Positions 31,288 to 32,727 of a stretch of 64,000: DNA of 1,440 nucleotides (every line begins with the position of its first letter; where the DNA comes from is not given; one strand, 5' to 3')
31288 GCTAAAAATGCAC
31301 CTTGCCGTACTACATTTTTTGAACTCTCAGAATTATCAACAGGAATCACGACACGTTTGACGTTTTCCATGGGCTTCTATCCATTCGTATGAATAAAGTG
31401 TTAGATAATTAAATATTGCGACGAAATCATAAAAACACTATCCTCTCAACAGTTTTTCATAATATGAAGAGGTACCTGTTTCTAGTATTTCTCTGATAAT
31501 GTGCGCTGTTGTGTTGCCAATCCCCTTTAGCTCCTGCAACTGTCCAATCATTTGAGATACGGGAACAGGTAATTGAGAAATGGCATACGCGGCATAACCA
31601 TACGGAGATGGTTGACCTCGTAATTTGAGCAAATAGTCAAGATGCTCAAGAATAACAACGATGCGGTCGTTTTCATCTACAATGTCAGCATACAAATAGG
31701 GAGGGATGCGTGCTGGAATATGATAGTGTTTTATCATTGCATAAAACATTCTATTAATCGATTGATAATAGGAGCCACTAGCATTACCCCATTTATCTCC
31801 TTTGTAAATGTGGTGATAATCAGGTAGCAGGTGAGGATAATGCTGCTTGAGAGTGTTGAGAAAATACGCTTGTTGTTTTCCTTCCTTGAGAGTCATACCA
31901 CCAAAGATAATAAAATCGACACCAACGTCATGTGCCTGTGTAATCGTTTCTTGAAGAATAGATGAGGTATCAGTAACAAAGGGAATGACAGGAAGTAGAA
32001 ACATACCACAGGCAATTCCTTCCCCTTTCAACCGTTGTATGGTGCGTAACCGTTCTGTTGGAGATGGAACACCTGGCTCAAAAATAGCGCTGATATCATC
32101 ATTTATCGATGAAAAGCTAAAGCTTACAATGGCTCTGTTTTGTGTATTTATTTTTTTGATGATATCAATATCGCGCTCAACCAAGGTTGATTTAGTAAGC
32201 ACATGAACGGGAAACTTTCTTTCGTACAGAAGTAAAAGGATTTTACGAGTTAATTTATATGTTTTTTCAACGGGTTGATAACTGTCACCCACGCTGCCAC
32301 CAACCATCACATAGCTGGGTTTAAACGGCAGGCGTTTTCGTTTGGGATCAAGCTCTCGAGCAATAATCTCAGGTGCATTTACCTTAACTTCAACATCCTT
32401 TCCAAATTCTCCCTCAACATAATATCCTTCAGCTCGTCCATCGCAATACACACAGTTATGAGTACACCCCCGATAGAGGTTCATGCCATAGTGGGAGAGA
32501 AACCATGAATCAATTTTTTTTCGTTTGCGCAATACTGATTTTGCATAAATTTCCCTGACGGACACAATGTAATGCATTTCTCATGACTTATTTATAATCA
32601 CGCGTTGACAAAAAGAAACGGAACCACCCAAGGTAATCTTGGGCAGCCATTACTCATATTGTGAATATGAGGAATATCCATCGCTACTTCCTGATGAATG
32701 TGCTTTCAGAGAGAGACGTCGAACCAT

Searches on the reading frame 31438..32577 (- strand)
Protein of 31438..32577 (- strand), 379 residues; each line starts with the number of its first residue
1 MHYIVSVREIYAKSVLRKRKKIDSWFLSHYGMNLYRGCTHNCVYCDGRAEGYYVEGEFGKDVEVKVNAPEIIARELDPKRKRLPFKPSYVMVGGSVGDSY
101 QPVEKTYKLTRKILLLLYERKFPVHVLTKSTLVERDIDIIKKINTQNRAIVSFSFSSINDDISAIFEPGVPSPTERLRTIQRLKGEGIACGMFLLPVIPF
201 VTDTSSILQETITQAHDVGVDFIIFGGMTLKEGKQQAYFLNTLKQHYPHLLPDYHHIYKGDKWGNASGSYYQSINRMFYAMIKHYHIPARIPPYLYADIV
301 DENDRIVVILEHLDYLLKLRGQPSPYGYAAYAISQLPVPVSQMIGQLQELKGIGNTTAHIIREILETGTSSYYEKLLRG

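Call 100: search_protein_families(library=pfam, proteins=[window:31438-32577:-], max_evalue=0.001)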
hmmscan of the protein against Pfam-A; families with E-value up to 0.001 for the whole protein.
window:31438-32577:- (379 aa): 2 families
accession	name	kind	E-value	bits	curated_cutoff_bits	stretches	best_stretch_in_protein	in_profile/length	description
PF04055.27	Radical_SAM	-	5.2e-15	56.4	29.5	1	32-203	1-156/166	Radical SAM superfamily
PF14716.13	HHH_8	-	2.6e-09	37.8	30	1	302-369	2-72/73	Helix-hairpin-helix domain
